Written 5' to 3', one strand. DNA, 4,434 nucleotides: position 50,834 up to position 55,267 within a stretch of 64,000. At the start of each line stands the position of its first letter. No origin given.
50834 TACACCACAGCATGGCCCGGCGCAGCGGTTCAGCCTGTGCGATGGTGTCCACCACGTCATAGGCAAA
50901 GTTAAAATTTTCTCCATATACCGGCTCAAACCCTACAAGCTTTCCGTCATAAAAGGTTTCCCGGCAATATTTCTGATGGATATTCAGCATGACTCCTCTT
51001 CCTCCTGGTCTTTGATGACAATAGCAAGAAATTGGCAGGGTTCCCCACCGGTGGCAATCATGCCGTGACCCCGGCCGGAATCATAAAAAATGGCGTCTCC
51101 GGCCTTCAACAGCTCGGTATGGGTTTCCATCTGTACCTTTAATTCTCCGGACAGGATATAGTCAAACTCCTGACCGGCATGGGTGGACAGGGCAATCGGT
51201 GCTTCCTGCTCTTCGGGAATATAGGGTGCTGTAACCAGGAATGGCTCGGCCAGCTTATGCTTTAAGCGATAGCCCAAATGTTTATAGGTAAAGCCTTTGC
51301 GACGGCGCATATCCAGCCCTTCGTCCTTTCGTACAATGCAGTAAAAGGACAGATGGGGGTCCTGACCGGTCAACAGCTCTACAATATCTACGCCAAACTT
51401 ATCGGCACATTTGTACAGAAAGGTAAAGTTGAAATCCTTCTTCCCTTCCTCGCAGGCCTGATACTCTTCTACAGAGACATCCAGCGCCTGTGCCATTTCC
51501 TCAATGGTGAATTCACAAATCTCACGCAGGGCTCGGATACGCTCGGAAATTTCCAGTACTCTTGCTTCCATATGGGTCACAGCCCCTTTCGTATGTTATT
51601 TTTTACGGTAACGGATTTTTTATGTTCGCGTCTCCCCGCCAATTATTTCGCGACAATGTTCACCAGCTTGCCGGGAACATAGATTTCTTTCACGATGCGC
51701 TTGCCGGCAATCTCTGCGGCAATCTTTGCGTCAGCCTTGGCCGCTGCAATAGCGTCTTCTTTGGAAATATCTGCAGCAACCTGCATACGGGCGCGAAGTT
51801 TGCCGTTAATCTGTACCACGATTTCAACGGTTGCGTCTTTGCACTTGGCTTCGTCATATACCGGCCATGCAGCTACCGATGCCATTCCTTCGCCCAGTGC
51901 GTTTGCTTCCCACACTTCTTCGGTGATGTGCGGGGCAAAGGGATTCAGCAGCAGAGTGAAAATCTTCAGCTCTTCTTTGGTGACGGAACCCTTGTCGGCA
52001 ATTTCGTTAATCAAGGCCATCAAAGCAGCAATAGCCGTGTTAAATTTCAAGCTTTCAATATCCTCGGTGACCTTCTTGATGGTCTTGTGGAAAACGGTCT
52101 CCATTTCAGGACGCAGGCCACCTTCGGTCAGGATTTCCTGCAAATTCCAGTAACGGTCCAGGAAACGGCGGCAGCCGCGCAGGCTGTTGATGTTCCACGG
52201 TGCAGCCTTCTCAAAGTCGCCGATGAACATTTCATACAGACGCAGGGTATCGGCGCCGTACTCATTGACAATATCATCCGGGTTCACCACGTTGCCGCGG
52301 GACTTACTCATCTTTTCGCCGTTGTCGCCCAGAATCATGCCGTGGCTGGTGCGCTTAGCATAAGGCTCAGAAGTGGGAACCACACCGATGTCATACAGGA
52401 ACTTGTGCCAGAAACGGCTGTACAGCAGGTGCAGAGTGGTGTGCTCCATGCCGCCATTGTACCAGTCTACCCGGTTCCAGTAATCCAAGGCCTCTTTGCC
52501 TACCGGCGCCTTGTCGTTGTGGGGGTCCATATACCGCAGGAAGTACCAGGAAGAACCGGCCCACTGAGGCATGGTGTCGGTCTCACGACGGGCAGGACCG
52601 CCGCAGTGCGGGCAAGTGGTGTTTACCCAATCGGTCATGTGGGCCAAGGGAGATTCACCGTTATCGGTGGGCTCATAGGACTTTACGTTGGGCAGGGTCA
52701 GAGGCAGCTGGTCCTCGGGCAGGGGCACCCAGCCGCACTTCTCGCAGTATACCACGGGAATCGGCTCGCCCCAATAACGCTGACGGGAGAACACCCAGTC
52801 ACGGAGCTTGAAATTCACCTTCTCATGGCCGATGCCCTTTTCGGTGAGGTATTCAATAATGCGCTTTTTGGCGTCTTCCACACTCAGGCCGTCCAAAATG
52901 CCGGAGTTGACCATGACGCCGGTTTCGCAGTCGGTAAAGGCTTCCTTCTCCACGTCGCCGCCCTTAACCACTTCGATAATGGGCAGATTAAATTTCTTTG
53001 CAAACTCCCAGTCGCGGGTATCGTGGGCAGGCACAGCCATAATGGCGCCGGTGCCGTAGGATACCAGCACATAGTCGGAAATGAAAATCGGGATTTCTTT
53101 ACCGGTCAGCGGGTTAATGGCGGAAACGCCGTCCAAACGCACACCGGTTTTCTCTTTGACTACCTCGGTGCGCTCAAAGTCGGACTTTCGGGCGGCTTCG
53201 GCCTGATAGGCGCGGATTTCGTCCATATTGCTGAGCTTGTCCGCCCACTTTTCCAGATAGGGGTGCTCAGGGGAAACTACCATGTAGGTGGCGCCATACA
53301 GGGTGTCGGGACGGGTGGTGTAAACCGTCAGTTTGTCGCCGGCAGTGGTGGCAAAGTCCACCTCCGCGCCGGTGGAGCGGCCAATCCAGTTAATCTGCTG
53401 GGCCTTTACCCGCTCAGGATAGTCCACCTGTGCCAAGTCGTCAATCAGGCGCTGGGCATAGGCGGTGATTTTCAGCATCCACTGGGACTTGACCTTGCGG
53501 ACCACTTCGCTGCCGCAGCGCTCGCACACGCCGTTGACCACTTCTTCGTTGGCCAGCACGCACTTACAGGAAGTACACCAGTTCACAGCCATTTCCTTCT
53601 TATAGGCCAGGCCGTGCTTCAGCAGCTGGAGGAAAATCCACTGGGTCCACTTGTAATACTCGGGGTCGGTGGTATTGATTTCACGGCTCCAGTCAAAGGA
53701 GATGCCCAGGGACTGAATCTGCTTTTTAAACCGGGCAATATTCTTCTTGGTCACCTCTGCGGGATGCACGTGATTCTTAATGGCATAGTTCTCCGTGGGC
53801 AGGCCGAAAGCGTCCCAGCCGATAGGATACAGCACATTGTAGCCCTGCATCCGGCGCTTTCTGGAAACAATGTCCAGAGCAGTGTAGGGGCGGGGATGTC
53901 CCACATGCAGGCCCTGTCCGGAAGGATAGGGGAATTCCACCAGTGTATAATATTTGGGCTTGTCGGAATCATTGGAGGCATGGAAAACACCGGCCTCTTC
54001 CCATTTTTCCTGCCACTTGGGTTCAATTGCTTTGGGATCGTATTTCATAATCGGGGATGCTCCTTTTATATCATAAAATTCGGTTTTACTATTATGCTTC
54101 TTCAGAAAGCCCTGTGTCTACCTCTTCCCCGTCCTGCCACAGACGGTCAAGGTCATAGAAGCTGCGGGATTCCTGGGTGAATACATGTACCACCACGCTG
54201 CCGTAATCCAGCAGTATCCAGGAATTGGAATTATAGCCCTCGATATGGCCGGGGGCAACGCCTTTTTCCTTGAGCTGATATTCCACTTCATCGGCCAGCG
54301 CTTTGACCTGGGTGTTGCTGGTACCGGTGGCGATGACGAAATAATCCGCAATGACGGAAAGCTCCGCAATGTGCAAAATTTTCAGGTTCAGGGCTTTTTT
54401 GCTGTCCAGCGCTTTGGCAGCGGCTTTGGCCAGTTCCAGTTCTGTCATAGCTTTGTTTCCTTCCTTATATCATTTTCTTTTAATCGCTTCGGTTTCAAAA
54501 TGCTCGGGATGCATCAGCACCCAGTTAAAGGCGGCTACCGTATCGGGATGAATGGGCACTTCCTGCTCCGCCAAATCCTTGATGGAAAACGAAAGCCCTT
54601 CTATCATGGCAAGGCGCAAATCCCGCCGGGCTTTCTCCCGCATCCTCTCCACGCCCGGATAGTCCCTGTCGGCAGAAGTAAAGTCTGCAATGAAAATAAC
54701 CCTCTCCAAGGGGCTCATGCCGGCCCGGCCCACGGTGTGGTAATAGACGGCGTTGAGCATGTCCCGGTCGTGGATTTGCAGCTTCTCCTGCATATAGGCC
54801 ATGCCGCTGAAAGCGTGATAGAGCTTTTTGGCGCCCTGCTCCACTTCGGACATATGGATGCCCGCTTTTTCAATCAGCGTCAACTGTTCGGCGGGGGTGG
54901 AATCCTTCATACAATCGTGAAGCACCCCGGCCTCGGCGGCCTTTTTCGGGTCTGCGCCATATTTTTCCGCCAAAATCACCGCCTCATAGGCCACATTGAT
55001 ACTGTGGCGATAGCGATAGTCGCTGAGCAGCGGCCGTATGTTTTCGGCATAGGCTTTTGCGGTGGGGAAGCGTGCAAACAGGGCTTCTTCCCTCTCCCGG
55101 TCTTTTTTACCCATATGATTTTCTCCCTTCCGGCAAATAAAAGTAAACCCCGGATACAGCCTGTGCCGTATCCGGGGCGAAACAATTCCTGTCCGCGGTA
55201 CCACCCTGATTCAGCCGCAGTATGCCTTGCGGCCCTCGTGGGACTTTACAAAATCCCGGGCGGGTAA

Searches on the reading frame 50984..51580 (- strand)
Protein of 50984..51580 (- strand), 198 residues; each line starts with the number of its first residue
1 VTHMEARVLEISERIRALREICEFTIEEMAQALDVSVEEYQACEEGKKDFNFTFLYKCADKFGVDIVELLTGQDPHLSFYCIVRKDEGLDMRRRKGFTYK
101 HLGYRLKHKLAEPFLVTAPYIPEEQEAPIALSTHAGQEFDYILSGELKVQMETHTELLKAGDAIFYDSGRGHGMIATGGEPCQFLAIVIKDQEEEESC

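Call 60: search_protein_families(library=pfam, proteins=[window:50984-51580:-], max_evalue=0.00001)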
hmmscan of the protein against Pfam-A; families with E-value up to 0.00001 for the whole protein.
window:50984-51580:- (198 aa): 4 families
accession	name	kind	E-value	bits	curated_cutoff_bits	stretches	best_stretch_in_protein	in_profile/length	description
PF07883.17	Cupin_2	-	5.7e-14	52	27.2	1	131-188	13-70/70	Cupin domain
PF12844.13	HTH_19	-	2.7e-09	37.2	30.2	1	13-74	2-63/64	Helix-turn-helix domain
PF01381.28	HTH_3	-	2.9e-07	30.8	23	1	15-69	1-55/55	Helix-turn-helix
PF13560.12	HTH_31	-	5.6e-06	27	27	0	11-68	2-60/64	Helix-turn-helix domain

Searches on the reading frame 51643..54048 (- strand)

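Call 60: search_protein_families(library=pfam, proteins=[window:51643-54048:-], max_evalue=0.00001)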
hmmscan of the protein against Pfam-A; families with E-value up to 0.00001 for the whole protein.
window:51643-54048:- (801 aa): 5 families
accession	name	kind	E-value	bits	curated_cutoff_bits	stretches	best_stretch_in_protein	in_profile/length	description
PF13603.12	tRNA-synt_1_2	-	9.2e-62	208.3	25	1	220-401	2-184/185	Leucyl-tRNA synthetase, editing domain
PF00133.28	tRNA-synt_1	-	4.8e-53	180.9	22.7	2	11-223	1-226/414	tRNA synthetases class I (I, L, M and V)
PF09334.17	tRNA-synt_1g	-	2e-31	109.6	20.1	1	38-187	6-151/391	tRNA synthetases class I (M)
PF08264.19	Anticodon_1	-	3.4e-21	76.1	25.1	1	649-763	4-144/148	Anticodon-binding domain of tRNA ligase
PF01406.26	tRNA-synt_1e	-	2.3e-08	34.2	27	0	47-152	23-125/301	tRNA synthetases class I (C) catalytic domain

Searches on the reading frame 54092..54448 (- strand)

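Call 60: search_protein_families(library=pfam, proteins=[window:54092-54448:-], max_evalue=0.00001)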
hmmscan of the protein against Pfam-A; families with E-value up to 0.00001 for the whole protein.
window:54092-54448:- (118 aa): 1 family
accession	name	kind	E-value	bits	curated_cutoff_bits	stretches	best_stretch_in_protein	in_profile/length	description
PF02410.21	RsfS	-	7.8e-36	122.7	21.6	1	9-104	2-98/98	Ribosomal silencing factor during starvation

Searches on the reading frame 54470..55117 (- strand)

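Call 60: search_protein_families(library=pfam, proteins=[window:54470-55117:-], max_evalue=0.00001)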
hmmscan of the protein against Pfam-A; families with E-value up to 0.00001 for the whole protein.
window:54470-55117:- (215 aa): 1 family
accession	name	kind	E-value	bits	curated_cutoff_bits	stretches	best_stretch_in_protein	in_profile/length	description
PF01966.28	HD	-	1.7e-13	51.3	22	1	35-149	1-115/116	HD domain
